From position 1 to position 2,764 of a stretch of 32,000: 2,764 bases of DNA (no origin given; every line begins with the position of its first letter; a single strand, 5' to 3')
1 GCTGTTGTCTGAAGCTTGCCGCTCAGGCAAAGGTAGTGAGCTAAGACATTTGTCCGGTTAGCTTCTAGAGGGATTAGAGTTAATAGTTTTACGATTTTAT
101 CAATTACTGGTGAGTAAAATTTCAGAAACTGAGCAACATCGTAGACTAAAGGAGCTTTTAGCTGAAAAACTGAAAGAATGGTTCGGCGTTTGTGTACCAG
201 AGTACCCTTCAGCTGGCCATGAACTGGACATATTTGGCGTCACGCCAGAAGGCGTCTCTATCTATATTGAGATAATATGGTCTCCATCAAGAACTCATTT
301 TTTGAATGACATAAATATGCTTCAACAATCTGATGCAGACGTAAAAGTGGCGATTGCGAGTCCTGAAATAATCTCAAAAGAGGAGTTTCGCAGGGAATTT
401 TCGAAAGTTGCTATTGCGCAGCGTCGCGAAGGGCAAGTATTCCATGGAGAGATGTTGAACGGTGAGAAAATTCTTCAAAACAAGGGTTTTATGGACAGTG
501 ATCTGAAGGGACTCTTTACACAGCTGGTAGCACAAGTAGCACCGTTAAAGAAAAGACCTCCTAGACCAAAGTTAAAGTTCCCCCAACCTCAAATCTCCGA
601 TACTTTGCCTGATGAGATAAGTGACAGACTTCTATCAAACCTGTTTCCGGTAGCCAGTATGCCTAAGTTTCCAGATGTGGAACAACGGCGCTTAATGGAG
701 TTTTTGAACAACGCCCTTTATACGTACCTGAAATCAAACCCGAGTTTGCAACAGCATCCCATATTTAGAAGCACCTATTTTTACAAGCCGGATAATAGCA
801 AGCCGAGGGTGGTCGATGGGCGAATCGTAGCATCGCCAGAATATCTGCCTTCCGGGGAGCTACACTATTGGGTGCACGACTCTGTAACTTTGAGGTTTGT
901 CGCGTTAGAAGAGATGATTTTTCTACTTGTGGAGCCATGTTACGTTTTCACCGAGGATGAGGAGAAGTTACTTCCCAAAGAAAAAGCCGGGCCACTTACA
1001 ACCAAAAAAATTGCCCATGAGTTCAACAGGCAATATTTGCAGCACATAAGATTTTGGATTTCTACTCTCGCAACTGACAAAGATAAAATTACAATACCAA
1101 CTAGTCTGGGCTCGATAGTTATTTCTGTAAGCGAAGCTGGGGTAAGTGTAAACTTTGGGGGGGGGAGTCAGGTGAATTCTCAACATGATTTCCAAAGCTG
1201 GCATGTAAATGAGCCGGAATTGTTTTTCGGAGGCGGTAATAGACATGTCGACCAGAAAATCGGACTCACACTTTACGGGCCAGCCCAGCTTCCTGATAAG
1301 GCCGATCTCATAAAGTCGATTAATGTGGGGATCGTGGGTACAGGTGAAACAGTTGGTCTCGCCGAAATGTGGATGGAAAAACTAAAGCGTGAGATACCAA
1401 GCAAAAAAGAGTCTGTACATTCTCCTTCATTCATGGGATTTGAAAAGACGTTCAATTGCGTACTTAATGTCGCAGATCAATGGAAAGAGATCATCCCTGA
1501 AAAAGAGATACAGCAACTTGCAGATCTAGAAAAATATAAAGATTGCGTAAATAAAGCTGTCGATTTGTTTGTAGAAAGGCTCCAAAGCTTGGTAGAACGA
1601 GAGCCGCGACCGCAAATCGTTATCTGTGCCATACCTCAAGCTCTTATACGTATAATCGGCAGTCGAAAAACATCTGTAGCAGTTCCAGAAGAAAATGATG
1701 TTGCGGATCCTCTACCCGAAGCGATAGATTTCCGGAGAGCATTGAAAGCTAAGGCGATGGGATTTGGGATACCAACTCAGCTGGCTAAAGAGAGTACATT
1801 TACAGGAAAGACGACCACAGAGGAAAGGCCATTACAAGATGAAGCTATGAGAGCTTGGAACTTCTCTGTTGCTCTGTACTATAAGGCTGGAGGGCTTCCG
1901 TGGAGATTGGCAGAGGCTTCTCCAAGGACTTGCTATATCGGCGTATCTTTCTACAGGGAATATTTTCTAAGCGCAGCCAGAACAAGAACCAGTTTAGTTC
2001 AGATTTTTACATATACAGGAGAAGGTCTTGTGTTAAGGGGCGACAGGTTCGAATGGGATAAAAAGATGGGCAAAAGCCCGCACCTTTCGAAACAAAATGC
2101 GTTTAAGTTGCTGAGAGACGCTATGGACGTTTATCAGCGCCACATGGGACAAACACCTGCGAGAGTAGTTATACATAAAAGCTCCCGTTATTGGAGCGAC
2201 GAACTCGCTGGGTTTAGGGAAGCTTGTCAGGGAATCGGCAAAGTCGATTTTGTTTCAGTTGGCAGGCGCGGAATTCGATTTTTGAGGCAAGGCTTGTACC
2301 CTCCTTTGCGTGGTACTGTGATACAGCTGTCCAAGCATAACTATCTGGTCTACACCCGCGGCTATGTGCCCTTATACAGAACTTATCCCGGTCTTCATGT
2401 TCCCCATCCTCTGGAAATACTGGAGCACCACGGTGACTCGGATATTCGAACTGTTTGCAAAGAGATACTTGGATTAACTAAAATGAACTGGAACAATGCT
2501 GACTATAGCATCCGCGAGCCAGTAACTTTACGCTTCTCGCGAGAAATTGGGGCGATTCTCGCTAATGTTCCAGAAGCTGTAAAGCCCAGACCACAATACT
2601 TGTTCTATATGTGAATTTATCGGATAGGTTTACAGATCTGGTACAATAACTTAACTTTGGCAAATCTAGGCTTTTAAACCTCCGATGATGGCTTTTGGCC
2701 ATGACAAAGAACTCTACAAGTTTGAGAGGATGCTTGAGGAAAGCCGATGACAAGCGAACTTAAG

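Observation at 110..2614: Slicer-dead Argonaute fused in one polypeptide to a PD-(D/E)xK-like N-terminal domain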

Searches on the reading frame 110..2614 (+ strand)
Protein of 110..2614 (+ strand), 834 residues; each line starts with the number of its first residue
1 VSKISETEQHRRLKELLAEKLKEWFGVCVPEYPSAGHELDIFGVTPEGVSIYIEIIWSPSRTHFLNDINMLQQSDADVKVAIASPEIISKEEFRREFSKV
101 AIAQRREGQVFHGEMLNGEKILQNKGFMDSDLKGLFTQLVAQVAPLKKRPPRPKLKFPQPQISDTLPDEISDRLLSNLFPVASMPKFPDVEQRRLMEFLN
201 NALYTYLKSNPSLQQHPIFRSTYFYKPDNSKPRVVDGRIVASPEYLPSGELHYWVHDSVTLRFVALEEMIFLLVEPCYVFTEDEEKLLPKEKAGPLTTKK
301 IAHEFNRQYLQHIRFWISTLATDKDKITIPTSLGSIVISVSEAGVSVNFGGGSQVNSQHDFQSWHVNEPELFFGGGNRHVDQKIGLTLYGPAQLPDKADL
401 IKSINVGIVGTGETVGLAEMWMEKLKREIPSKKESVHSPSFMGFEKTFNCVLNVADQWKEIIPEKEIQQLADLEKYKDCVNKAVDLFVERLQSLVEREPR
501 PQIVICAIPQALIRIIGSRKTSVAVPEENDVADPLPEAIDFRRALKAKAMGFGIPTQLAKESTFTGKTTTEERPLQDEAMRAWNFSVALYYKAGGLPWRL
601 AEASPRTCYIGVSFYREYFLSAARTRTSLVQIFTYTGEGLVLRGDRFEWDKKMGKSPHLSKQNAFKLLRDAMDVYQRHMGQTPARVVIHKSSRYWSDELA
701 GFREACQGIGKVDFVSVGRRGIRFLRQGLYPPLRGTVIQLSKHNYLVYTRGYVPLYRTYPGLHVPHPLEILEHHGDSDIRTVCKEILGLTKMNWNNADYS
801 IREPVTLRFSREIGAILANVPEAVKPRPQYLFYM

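Call 4: search_protein_families(library=pfam, proteins=[window:110-2614:+], max_evalue=1)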
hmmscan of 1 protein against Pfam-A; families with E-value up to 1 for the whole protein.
window:110-2614:+ (834 aa): 0 families

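Call 5: search_protein_families(library=padloc, proteins=[window:110-2614:+], max_evalue=1)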
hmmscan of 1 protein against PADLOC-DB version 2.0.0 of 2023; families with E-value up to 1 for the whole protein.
window:110-2614:+ (834 aa): 27 families (the best 25 are shown)
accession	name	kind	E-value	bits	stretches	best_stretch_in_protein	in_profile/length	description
PDLC02376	pAgo_I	-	5.8e-159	528.1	1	363-834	3-455/455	Class I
PDLC02436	pAgo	-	3.8e-129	429.5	1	363-833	7-459/460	-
PDLC02378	pAgo_I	-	1.3e-102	342.1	2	535-833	193-492/493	Class I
PDLC02377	pAgo_I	-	3.2e-67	225.3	1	365-834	10-457/457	Class I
PDLC02392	pAgo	-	1.1e-66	223.2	1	485-834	6-346/346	-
PDLC02384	pAgo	-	1.1e-61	207.2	1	251-816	450-1012/1030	-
PDLC02420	Aga_SIR2-PNTD1-PNTD2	-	7.9e-58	194.5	1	223-815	431-991/1010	Class I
PDLC02428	PprPIWI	-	1.4e-18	65.1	1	541-809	401-641/666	-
PDLC02402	Aga_SIR2-PNTD1-PNTD2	-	1.7e-17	60.9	1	192-348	668-838/876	Class I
PDLC02397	pAgo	-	3.1e-16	57.3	1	538-813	311-559/578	-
PDLC02418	Aga_SIR2-Kinase-PNTD1-PNTD2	-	4.3e-13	46.3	1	247-325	608-687/756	Class I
PDLC02379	pAgo_II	-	2.2e-12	44.2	2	725-819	608-701/724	Class II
PDLC02415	Aga_REase-PNTD1-PNTD2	-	1.3e-11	42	1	190-328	239-381/423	Class I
PDLC02394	pAgo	-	1.1e-09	34.6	1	580-814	859-1095/1121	-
PDLC02388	pAgo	-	1.3e-09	34.9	1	524-810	430-692/716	-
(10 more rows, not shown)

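Call 6: find_encoding_contigs(protein=window:110-2614:+, flank=10000, max_places=6)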
Protein window:110-2614:+ (834 aa): no gene with exactly this product is on record in the collection.

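Call 7: find_homologous_proteins(query=window:110-2614:+)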
Query window:110-2614:+ (834 aa): 13 proteins with E <= 0.001 among 8000 candidates.
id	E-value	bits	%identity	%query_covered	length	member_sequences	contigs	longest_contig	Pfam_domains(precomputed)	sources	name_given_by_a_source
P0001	0.0e+0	1930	100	100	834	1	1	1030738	-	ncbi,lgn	-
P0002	6.6e-292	988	89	58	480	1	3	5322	-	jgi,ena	-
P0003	2.4e-249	848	74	58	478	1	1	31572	-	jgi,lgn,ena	-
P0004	5.9e-247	840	74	58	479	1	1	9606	-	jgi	-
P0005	6.8e-198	677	63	56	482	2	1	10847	-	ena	-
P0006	8.1e-193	661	61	56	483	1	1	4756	-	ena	-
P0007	1.5e-76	276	50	22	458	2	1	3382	-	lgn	-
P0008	3.5e-65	238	49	22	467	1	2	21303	-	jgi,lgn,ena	-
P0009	8.2e-46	174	59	17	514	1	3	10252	-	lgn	-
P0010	1.9e-36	143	48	17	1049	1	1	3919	PF13576.13,PF24883.3,PF00382.25,PF05729.19,PF13599.14,PF00805.29,PF23894.3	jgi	jgi:uncharacterized protein YjbI with pentapeptide repeats/DNA replication protein DnaC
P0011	5.6e-33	132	34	27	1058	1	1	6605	PF13576.13,PF24883.3,PF00382.25,PF05729.19,PF13599.14,PF00805.29,PF20720.4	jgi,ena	-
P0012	2.4e-32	130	48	16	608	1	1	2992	-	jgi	jgi:hypothetical protein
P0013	1.5e-28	117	51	14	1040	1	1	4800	PF13576.13,PF00382.25,PF05729.19,PF13599.14,PF00805.29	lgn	-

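Call 8: find_encoding_contigs(protein=P0001, flank=10000, max_places=4)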
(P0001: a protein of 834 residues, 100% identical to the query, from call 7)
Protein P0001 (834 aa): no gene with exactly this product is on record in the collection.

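Call 9: find_encoding_contigs(protein=P0002, flank=6000, max_places=4)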
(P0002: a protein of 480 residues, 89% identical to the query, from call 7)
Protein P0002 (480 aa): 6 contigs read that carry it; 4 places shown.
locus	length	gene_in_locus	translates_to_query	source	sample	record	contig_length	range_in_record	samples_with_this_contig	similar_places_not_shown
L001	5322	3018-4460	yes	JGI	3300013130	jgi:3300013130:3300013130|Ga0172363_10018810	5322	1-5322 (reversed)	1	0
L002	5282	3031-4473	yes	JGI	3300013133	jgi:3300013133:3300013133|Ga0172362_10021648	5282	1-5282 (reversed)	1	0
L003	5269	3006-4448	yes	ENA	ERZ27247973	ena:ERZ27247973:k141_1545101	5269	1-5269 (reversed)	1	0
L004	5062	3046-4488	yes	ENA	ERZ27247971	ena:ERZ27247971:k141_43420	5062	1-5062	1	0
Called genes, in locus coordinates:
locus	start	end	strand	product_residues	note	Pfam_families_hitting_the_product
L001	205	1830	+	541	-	-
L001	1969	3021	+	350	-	-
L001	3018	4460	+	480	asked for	-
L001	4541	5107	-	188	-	-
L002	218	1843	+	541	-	-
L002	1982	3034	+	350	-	-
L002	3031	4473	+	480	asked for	-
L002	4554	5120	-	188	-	-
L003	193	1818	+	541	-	-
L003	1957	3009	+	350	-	-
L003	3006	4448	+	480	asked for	-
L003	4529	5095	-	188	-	-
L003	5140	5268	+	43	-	?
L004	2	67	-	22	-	?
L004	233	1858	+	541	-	-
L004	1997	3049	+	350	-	-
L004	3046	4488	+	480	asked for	-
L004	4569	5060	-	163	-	?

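Call 10: find_encoding_contigs(protein=P0003, flank=6000, max_places=4)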
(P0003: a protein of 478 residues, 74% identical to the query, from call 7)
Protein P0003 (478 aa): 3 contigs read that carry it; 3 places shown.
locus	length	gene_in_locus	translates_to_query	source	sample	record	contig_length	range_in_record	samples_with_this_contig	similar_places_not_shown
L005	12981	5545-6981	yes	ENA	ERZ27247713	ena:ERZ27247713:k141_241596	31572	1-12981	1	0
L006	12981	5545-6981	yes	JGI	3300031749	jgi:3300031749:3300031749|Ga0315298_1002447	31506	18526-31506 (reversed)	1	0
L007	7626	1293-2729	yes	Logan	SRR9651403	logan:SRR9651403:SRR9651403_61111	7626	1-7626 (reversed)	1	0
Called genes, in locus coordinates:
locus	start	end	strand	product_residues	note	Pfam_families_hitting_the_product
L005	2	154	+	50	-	?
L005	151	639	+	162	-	PF17146:PIN_6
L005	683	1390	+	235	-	PF01865:PhoU_div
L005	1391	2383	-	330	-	PF01384:PHO4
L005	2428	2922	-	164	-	PF00149:Metallophos (weak), PF12850:Metallophos_2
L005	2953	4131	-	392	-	PF04389:Peptidase_M28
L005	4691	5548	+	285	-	-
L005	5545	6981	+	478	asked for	-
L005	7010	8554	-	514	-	-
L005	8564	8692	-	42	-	-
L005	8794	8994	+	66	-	-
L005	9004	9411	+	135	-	PF01878:EVE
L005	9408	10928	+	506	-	PF07669:Eco57I, PF02384:N6_Mtase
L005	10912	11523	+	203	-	-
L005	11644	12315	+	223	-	-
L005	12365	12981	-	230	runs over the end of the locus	PF01555:N6_N4_Mtase, PF02086:MethyltransfD12 (weak)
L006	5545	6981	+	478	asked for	-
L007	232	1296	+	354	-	-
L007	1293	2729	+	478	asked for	-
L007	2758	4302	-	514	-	-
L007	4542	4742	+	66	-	-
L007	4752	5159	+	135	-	PF01878:EVE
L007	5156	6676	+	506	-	PF07669:Eco57I, PF02384:N6_Mtase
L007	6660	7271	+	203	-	-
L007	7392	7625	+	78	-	?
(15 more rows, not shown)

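Call 22: search_protein_families(library=ncbifam, proteins=[window:110-2614:+, P0009, P0012, P0011], max_evalue=1)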
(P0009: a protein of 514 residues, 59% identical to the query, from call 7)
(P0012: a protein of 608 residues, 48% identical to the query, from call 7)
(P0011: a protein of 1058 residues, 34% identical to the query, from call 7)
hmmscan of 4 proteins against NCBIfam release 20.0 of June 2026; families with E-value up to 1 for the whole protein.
window:110-2614:+ (834 aa): 2 families
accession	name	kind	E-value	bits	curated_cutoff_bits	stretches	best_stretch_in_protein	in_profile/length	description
NF052569.1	ProtArgonAgoRhdb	equivalog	1.1e-06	27.4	700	2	726-819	644-736/759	protein argonaute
NF053796.1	beta_CO2some_P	equivalog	0.16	11.6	340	1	448-523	29-103/213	beta-carboxysome protein CcmP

P0009 (514 aa): 0 families

P0012 (608 aa): 2 families
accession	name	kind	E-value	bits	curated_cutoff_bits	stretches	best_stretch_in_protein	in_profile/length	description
NF052241.1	MSHAOpTransReg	equivalog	0.046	13.4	300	1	120-171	69-119/181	MSHA operon transcriptional regulator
TIGR02587.1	TIGR02587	hypoth_equivalog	0.078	12.4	183.7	1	203-305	142-241/271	TIGR02587 family membrane protein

P0011 (1058 aa): 17 families
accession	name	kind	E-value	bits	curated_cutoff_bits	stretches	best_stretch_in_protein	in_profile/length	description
NF001658.0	PRK00423.1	subfamily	2.5e-19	69.5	384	1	870-1052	121-307/312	transcription initiation factor IIB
NF047416.1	penta_HetL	equivalog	1.8e-10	40.6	260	2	676-841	13-177/218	heterocyst differentiation pentapeptide repeat protein HetL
NF000421.1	penta_rpt_QnrVC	exception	1.6e-06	28.2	460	2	674-865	9-190/218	QnrVC family quinolone resistance pentapeptide repeat protein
NF033086.2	penta_rpt_Qnr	equivalog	1.7e-06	27.9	240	1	670-866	4-185/211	Qnr family pentapeptide repeat protein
NF012151.0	penta_rpt_QnrAS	exception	2e-06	28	490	1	678-850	18-185/218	QnrAS family quinolone resistance pentapeptide repeat protein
NF051894.1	anti_phage_HalA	equivalog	1.2e-05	24.6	250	3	624-713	54-141/338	anti-phage Hailong system effector protein HalA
NF012152.0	penta_rpt_QnrC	exception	1.4e-05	25.2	500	2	626-727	6-107/221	QnrC family quinolone resistance pentapeptide repeat protein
NF006505.0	PRK08939.1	equivalog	4.3e-05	22.9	228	1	225-268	140-183/306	primosomal protein DnaI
NF000349.1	mfpA_AE000516.2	equivalog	0.00043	20.2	360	1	624-765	10-150/183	pentapeptide repeat protein MfpA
NF000071.4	penta_rpt_QnrA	exception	0.0006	19.7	450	1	672-817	7-157/218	QnrA family quinolone resistance pentapeptide repeat protein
NF058534.1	antiphage_HyoA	equivalog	0.00079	17.1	1200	1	372-562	186-378/1430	NACHT domain-containing antiphage protein HyoA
NF011743.0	PRK15196.1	equivalog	0.0013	17.7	354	2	722-879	177-324/350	type III secretion system effector PipB2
NF052603.1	penta_Alr5209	equivalog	0.0031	17.6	125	0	627-711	14-98/113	Alr5209 family pentapeptide repeat protein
NF033375.2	penta_rpt_QnrE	exception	0.012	15.7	480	1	636-804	18-181/214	QnrE family quinolone resistance pentapeptide repeat protein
NF000056.3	penta_rpt_QnrS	exception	0.022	14.4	460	1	626-731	6-111/218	QnrS family quinolone resistance pentapeptide repeat protein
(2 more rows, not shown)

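Call 30: search_solved_structures(query=window:110-2614:+, max_evalue=0.01, show_alignments=2)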
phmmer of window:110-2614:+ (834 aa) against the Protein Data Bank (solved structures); distinct sequences matched with E-value up to 0.01: 19.
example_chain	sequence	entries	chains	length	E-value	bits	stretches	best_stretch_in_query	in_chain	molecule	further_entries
9om4_B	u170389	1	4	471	5.1e-84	285.8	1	367-834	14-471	Prokaryotic argonaute MID-PIWI family protein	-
9qbp_B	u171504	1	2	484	1.9e-77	264.1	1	366-831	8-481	Protein argonaute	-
9qbl_B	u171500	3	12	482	2.8e-76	260.2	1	364-821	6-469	Protein argonaute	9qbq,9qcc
9jsb_A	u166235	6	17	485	5.6e-70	239.3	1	362-824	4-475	Ago | pAgo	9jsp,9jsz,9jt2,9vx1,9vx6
8j8h_A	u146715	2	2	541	3.5e-51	177.2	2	540-833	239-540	Piwi domain-containing protein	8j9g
8ifk_B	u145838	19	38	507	2.3e-50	174.5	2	540-833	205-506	Piwi domain-containing protein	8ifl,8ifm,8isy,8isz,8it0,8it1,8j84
8qlo_B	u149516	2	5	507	8.7e-50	172.6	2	540-833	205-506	Short prokaryotic Argonaute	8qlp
8fex_B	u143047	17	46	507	2.5e-49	171.1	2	529-831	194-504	short pAgo | Piwi domain-containing protein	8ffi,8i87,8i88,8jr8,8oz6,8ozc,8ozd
8j7s_A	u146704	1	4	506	3.3e-49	170.7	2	529-826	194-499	Piwi domain-containing protein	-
8in8_C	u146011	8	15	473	7.1e-26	93.5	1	540-834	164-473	Piwi domain protein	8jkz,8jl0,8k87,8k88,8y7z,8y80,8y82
1yvu_A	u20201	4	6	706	3.4e-08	35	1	584-832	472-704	hypothetical protein aq_1447 | Argonaute protein | Argonaute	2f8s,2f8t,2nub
9v7s_A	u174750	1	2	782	0.00011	23.3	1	581-815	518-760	VbAgo-DM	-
9om4_A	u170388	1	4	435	0.00016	22.8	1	251-347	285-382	HNH endonuclease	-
9v65_A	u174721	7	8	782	0.00024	22.2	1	583-815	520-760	VbAgo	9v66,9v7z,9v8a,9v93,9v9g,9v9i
6qzk_A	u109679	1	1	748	0.0012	19.9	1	565-825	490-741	Protein argonaute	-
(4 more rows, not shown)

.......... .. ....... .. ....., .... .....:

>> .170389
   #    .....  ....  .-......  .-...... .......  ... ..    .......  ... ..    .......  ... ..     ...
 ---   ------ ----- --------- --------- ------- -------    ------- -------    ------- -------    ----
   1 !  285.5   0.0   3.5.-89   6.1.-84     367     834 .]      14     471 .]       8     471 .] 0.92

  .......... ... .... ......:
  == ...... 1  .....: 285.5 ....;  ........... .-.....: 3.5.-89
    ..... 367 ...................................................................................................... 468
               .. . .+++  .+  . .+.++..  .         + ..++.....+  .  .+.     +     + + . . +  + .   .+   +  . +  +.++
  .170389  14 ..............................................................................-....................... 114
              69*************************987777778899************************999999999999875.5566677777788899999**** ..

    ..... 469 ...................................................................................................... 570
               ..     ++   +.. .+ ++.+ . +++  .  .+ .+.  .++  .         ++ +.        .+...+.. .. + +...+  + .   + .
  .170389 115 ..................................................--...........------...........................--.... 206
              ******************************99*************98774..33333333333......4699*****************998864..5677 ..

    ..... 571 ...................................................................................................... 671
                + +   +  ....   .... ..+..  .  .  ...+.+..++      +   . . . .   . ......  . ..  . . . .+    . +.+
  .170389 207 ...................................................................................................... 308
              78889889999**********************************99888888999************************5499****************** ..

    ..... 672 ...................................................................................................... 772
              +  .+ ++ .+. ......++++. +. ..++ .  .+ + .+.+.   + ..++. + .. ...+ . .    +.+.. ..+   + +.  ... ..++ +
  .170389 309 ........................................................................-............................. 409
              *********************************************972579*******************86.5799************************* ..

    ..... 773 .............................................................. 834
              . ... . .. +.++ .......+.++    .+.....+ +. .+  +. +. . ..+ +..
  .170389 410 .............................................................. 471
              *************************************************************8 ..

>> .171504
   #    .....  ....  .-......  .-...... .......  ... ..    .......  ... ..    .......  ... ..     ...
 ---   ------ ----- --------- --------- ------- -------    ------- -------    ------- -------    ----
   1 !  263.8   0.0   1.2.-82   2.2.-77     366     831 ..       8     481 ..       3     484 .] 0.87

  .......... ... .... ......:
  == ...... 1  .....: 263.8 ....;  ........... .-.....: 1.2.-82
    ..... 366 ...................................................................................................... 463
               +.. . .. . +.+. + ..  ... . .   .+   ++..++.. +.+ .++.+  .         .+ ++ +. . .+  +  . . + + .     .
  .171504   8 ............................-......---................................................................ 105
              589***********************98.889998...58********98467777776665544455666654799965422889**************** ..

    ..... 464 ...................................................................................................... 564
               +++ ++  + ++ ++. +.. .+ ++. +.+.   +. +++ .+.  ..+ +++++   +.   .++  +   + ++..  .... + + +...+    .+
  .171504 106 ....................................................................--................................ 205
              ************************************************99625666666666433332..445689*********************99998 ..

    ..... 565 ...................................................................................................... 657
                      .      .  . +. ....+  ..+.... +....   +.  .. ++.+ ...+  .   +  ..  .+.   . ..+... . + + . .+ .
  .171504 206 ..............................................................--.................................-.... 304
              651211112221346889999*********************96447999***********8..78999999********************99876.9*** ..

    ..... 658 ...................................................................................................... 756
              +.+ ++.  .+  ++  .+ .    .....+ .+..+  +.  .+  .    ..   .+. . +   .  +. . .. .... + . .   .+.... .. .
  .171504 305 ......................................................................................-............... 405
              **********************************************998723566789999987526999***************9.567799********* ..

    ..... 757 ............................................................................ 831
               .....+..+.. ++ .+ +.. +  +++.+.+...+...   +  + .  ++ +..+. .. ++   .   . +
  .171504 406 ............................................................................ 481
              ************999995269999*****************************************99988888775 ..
